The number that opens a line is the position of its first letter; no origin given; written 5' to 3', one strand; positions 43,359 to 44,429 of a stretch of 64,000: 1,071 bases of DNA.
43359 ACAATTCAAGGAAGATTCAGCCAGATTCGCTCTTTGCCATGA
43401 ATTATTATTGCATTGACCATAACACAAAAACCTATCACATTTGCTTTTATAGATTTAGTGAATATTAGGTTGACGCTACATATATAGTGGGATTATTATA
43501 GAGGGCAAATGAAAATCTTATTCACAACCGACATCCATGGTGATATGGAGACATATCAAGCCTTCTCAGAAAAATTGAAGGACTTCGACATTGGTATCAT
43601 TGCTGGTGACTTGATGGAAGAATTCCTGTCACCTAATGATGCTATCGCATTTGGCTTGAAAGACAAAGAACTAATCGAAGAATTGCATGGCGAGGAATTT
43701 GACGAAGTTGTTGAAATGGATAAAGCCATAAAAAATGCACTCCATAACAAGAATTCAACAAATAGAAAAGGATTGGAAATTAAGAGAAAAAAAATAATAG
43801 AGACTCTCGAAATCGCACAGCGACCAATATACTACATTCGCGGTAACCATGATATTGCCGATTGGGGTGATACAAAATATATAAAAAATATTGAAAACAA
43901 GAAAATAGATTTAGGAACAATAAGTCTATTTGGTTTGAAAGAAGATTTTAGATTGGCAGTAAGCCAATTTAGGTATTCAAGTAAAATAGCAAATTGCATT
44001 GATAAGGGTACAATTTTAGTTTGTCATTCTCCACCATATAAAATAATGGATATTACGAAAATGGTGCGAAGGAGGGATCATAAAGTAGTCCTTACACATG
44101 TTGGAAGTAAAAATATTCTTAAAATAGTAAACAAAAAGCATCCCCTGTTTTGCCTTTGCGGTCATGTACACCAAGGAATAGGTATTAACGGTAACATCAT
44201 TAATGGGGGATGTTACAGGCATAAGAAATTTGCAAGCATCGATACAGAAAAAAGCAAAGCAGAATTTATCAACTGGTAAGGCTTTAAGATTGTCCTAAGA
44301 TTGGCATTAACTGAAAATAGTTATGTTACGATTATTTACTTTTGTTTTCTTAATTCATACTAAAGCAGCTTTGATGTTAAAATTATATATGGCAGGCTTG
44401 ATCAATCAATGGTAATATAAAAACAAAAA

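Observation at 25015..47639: Island cargo is dominated by enzymes that erase protein modifications, with no writers, toxins or phage genes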

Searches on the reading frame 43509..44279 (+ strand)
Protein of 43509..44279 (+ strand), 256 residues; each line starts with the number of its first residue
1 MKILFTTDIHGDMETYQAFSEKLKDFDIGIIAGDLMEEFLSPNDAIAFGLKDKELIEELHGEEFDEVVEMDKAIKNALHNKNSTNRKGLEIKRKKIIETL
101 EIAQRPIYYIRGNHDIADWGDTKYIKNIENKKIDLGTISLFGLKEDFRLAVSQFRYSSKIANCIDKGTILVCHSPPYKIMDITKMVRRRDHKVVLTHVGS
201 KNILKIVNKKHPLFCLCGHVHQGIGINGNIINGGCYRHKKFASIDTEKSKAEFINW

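Call 6: search_protein_families(library=pfam, max_evalue=0.01, proteins=[window:43509-44279:+])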
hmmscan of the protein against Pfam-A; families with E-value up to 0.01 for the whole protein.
window:43509-44279:+ (256 aa): 3 families
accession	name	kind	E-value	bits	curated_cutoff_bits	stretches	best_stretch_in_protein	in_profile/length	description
PF00149.33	Metallophos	-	7.4e-11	43.3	21.5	1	1-222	1-190/191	Calcineurin-like phosphoesterase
PF12850.12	Metallophos_2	-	9.1e-08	32.7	27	0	97-222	42-118/154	Calcineurin-like phosphoesterase superfamily domain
PF14582.11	Metallophos_3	-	0.0011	18.8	28.2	0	156-253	163-256/259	Metallophosphoesterase, calcineurin superfamily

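Call 26: find_homologous_proteins(query=A2, max_evalue=0.001)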
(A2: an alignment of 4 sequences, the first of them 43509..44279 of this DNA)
Query A2 (4 sequences) (256 aa, profile of the alignment): 29 proteins with E <= 0.001 among 4220 candidates.
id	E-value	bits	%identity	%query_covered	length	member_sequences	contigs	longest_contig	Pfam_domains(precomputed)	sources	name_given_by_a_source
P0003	2.3e-115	403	100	100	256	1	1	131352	PF12850.13,PF00149.34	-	-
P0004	5.0e-93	330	70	100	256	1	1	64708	PF12850.13,PF00149.34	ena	-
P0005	9.8e-93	329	67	100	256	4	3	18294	PF12850.13,PF00149.34,PF14582.12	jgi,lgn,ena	-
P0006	5.8e-92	326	68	100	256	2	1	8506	PF12850.13,PF00149.34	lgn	-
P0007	4.7e-88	313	62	97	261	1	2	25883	PF12850.13,PF00149.34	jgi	jgi:Icc-related predicted phosphoesterase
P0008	8.3e-88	312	64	100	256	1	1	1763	PF12850.13,PF00149.34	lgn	-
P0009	5.0e-86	307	60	100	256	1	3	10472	PF12850.13,PF00149.34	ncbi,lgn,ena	-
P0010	3.2e-83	297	41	14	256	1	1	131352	-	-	-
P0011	3.6e-74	268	52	99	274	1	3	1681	PF12850.13,PF00149.34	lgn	-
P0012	1.8e-58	216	40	99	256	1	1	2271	PF12850.13,PF00149.34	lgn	-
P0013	1.2e-55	207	32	99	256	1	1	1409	PF00149.34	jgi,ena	-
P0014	2.3e-55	206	30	99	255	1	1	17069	PF00149.34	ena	-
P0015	5.6e-55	205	32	99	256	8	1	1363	PF00149.34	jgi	jgi:Icc-related predicted phosphoesterase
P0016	6.2e-52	195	34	96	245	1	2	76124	PF12850.13,PF00149.34,PF14582.12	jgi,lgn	-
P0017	3.1e-47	179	32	96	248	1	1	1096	PF00149.34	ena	-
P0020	1.3e-43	168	32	91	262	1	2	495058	PF12850.13,PF00149.34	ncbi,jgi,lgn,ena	jgi:Icc-related predicted phosphoesterase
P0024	5.7e-39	152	30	96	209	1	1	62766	PF12850.13,PF00149.34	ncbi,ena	-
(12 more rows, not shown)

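Call 27: find_encoding_contigs(protein=P0004, flank=10000, max_places=3)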
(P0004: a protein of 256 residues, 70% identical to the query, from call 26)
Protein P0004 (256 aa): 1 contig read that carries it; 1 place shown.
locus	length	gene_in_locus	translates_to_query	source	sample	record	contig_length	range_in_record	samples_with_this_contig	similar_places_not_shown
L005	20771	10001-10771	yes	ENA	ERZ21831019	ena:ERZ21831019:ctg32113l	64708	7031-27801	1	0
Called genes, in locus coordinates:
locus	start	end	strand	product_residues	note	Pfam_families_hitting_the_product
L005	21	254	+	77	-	-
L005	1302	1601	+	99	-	-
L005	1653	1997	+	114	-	-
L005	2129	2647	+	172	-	PF13302:Acetyltransf_3, PF13420:Acetyltransf_4, PF00583:Acetyltransf_1, PF13673:Acetyltransf_10 (weak), PF13508:Acetyltransf_7 (faint)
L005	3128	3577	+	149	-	PF00903:Glyoxalase, PF13669:Glyoxalase_4 (weak)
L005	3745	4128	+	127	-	-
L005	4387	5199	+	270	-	PF00069:Pkinase, PF01636:APH (faint), PF07714:PK_Tyr_Ser-Thr, PF03109:ABC1 (weak)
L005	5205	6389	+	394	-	-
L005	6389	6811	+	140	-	-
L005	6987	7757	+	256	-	-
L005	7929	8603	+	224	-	-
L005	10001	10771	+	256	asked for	PF00149:Metallophos, PF12850:Metallophos_2 (faint)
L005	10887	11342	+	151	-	PF01042:Ribonuc_L-PSP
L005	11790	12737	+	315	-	-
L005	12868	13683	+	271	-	PF00753:Lactamase_B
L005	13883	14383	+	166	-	PF00583:Acetyltransf_1, PF13673:Acetyltransf_10, PF13508:Acetyltransf_7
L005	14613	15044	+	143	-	PF00583:Acetyltransf_1, PF13673:Acetyltransf_10, PF13508:Acetyltransf_7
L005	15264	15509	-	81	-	-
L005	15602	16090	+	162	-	-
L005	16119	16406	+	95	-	PF01844:HNH (weak)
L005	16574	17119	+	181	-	PF13302:Acetyltransf_3, PF13420:Acetyltransf_4, PF00583:Acetyltransf_1, PF13523:Acetyltransf_8 (weak)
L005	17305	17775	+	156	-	-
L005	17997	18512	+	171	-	PF05163:DinB, PF12867:DinB_2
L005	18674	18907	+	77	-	-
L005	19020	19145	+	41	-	-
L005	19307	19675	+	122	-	-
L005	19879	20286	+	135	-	-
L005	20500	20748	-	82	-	-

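Call 28: find_encoding_contigs(protein=P0007, flank=10000, max_places=3)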
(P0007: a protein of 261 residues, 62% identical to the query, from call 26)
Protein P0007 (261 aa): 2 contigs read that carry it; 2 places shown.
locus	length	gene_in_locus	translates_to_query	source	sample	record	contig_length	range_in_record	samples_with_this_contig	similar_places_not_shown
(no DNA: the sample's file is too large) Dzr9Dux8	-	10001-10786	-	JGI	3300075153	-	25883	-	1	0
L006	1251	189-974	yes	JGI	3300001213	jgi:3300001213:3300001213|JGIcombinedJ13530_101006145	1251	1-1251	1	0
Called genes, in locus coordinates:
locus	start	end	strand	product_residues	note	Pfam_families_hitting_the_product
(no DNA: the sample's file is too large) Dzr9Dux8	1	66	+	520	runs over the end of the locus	-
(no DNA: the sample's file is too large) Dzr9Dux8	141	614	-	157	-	-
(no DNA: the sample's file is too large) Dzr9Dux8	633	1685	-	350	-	-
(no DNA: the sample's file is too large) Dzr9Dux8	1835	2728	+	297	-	PF00126:HTH_1, PF03466:LysR_substrate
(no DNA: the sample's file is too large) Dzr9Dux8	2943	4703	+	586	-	PF20703:nSTAND1 (faint), PF00005:ABC_tran, PF02463:SMC_N (faint), PF13175:AAA_15 (faint), PF13191:AAA_16 (faint), PF13401:AAA_22 (faint), PF00005:ABC_tran, PF13304:AAA_21, +2 more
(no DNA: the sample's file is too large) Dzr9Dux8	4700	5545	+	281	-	PF02361:CbiQ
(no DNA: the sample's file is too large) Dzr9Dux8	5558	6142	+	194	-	PF12822:ECF_trnsprt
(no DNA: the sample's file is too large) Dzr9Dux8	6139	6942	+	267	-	PF03309:Pan_kinase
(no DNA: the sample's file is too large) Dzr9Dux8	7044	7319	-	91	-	PF06865:Ppnp, PF05899:Cupin_3 (weak)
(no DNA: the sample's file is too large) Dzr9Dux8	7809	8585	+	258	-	PF13489:Methyltransf_23, PF08241:Methyltransf_11, PF08242:Methyltransf_12, PF13649:Methyltransf_25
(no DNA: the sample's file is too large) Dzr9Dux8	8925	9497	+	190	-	-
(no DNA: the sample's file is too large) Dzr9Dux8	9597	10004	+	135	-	-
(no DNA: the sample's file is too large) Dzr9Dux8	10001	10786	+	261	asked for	PF00149:Metallophos, PF12850:Metallophos_2 (faint)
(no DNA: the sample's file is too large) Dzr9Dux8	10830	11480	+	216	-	PF02525:Flavodoxin_2 (weak), PF03358:FMN_red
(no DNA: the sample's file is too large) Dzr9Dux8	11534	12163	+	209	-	PF27271:AF_1327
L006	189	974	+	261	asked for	PF00149:Metallophos, PF12850:Metallophos_2 (faint)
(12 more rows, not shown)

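Call 29: find_encoding_contigs(protein=P0005, flank=10000, max_places=3)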
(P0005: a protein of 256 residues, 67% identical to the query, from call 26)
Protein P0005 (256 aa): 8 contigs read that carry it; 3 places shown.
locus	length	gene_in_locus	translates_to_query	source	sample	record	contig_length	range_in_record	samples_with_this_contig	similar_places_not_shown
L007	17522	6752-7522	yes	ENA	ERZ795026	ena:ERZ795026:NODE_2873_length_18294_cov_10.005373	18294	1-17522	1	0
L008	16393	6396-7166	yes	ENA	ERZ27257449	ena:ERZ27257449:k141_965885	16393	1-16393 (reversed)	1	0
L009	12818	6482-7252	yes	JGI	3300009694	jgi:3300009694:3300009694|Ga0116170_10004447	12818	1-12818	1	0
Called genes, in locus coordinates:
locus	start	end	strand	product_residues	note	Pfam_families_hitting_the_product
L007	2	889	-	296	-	?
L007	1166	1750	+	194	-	PF08044:DUF1707 (weak)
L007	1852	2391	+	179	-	-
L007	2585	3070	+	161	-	PF04229:GrpB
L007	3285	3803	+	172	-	PF21805:Imm5_like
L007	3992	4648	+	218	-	-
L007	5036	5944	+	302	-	-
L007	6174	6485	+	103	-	-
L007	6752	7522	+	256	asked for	PF00149:Metallophos, PF12850:Metallophos_2 (faint), PF14582:Metallophos_3 (faint)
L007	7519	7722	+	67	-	-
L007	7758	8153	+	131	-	-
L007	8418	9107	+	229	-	-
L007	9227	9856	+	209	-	-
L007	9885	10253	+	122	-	PF00072:Response_reg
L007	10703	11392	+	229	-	PF08238:Sel1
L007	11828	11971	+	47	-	-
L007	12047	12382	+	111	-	-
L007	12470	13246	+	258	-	PF00198:2-oxoacid_dh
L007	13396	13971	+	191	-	PF00782:DSPc (weak)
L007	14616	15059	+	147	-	-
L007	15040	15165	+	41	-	-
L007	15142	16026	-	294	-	PF13495:Phage_int_SAM_4, PF00589:Phage_integrase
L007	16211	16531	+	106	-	PF04140:ICMT (weak), PF04191:PEMT (weak)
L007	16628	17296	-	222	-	PF03308:MeaB (faint), PF02492:cobW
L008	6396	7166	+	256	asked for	PF00149:Metallophos, PF12850:Metallophos_2 (faint), PF14582:Metallophos_3 (faint)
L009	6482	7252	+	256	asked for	PF00149:Metallophos, PF12850:Metallophos_2 (faint), PF14582:Metallophos_3 (faint)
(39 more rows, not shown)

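Call 45: find_related_loci(query=A4, collection=genome_contigs, flank=10000)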
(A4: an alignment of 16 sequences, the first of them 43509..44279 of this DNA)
Query A4 (256 aa) in genome_contigs; peptide patterns used: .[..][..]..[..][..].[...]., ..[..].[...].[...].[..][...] (x = any residue, [..] = any of these).
103 stretches matched a pattern; 61 encode a relative of the query (tblastn E <= 1e-3); 61 distinct loci.
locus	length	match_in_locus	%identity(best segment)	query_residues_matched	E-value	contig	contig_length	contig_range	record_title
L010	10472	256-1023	60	1-256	3e-117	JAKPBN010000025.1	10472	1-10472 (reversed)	MAG: Spirochaetota bacterium isolate USSF_metabat.37 k201_593394, whole genome shotgun sequence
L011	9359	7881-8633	33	1-256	6e-37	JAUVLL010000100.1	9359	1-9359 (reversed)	MAG: Spirochaetaceae bacterium isolate CSMAG_505 CSMAG_505_k141_136936_length_9359_cov_9.0000, whole genome shotgun sequ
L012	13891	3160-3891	29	1-254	1e-35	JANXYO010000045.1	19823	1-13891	MAG: Spirochaetaceae bacterium isolate GL140_3_metabat_44 GL140_3_k141_3360192, whole genome shotgun sequence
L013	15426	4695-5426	31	1-250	4e-32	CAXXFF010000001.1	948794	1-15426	MAG: Marispirochaeta sp. isolate 0d38d6bb-cb51-48eb-adf8-254e7494e10b genome assembly, contig: contig_1, whole genome sh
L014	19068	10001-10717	26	1-251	1e-25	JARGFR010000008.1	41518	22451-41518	MAG: Spirochaetaceae bacterium isolate C14-11 NODE_8_length_41518_cov_3.916291, whole genome shotgun sequence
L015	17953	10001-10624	30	1-245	1e-25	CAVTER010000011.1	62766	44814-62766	MAG: uncultured Spirochaetota bacterium isolate MFD00905.bin.2.162 genome assembly, contig: contig_68080, whole genome s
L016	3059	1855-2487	30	1-254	1e-25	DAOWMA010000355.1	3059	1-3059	MAG TPA_asm: Spirochaetaceae bacterium isolate CSMAG_2990 CSMAG_2990_k141_1385071_length_3059_cov_129.0497, whole genome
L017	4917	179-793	24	1-254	3e-21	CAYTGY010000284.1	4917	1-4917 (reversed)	MAG TPA_asm: uncultured Spirochaetaceae bacterium isolate SRP141376_co4_281 genome assembly, contig: NODE_27951_length_4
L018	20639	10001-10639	30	1-245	2e-20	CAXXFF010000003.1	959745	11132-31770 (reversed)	MAG: Marispirochaeta sp. isolate 0d38d6bb-cb51-48eb-adf8-254e7494e10b genome assembly, contig: contig_3, whole genome sh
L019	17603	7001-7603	26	1-255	8e-17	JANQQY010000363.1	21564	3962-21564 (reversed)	MAG: Spirochaetales bacterium isolate IP29b_bin.41 k99_875004, whole genome shotgun sequence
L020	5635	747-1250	30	1-225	3e-14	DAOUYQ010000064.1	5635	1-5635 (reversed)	MAG TPA_asm: Candidatus Micrarchaeota archaeon isolate CSMAG_931 CSMAG_931_k141_2658989_length_5635_cov_7.0000, whole ge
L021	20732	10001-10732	26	3-228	2e-10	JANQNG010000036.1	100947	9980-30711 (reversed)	MAG: Candidatus Nanoarchaeia archaeon isolate PL23a_bin.67 k99_743780, whole genome shotgun sequence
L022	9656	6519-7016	25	92-255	5e-10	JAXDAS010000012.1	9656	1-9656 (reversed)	MAG: Candidatus Micrarchaeota archaeon isolate POMEDNA-A14 Raw2_k127_1150832, whole genome shotgun sequence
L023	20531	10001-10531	25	1-225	5e-10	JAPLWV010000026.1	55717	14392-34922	MAG: Candidatus Micrarchaeota archaeon isolate LacPavin_0920_SED5_MAG_46_22 LacPavin_0920_SED5_scaffold_168417, whole ge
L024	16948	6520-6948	31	88-225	6e-10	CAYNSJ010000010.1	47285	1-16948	MAG TPA_asm: uncultured Methanobacteriaceae archaeon isolate SRP329715_co1_343 genome assembly, contig: NODE_902_length_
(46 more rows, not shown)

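Call 51: search_protein_families(library=pfam, max_evalue=0.001, proteins=[L012:754-1908:-, L012:2228-2941:+, L012:3160-3930:+, L012:3959-4813:-, L012:4807-5547:-, L012:5813-6814:-, L012:7018-7905:-, L012:8064-9872:-, L012:9979-12189:-, L012:12792-13757:-])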
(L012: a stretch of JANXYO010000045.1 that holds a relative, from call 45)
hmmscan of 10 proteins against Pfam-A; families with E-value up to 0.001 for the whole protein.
L012:754-1908:- (384 aa): 0 families

L012:2228-2941:+ (237 aa): 0 families

L012:3160-3930:+ (256 aa): 2 families
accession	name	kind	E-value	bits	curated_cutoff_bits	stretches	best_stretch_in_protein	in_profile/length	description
PF00149.33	Metallophos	-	5.2e-11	43.8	21.5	1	1-212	1-190/191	Calcineurin-like phosphoesterase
PF12850.12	Metallophos_2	-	4.2e-06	27.3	27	0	101-217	45-123/154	Calcineurin-like phosphoesterase superfamily domain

L012:3959-4813:- (284 aa): 1 family
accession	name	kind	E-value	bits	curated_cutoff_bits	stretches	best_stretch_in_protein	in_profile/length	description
PF00850.24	Hist_deacetyl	-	3.5e-26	92.7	27.9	2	49-165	32-162/298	Histone deacetylase domain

L012:4807-5547:- (246 aa): 1 family
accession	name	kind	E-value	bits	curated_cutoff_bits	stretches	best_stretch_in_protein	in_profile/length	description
PF02146.23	SIR2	-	3.3e-42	144.9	24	1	18-195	1-180/180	Sir2 family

L012:5813-6814:- (333 aa): 2 families
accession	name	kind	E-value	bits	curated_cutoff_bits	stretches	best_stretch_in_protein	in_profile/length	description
PF00185.30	OTCace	-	6.5e-50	169.7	29.4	1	154-328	2-156/157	Aspartate/ornithine carbamoyltransferase, Asp/Orn binding domain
PF02729.26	OTCace_N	-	2e-46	158.2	29.9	1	8-146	1-148/148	Aspartate/ornithine carbamoyltransferase, carbamoyl-P binding domain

L012:7018-7905:- (295 aa): 7 families
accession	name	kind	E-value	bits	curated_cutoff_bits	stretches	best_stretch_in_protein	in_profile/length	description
PF12796.13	Ank_2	-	2.9e-40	137.1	27.3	4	167-265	1-88/90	Ankyrin repeats (3 copies)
PF00023.36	Ank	-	1.1e-26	91.8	21.1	0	163-194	2-32/33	Ankyrin repeat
PF13606.12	Ank_3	-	3.3e-20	70.2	22.3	0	163-191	2-29/30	Ankyrin repeat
PF13857.12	Ank_5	-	2.7e-18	66.3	27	0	162-201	15-53/56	Ankyrin repeats (many copies)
PF13637.12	Ank_4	-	2.7e-15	56.5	22.7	0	168-218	2-50/50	Ankyrin repeats (many copies)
PF02784.22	Orn_Arg_deC_N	-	0.00021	21.2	23.4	0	165-191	18-44/247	Pyridoxal-dependent decarboxylase, pyridoxal binding domain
PF23745.1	ANK_LRRK2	-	0.00023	21.5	27.5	0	58-116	32-91/130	LRRK2 ANK repeat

L012:8064-9872:- (602 aa): 1 family
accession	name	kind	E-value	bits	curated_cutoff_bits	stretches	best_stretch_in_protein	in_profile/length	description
PF00501.34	AMP-binding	-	8.3e-75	252.4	29.9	1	40-419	3-384/384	AMP-binding enzyme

L012:9979-12189:- (736 aa): 2 families
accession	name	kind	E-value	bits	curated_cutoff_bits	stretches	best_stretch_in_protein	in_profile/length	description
PF10282.15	Lactonase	-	1.4e-10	41.3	21.7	1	440-694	34-285/344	Lactonase, 7-bladed beta-propeller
PF00400.38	WD40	-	0.00035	21.4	27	0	400-417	14-31/39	WD domain, G-beta repeat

L012:12792-13757:- (321 aa): 0 families
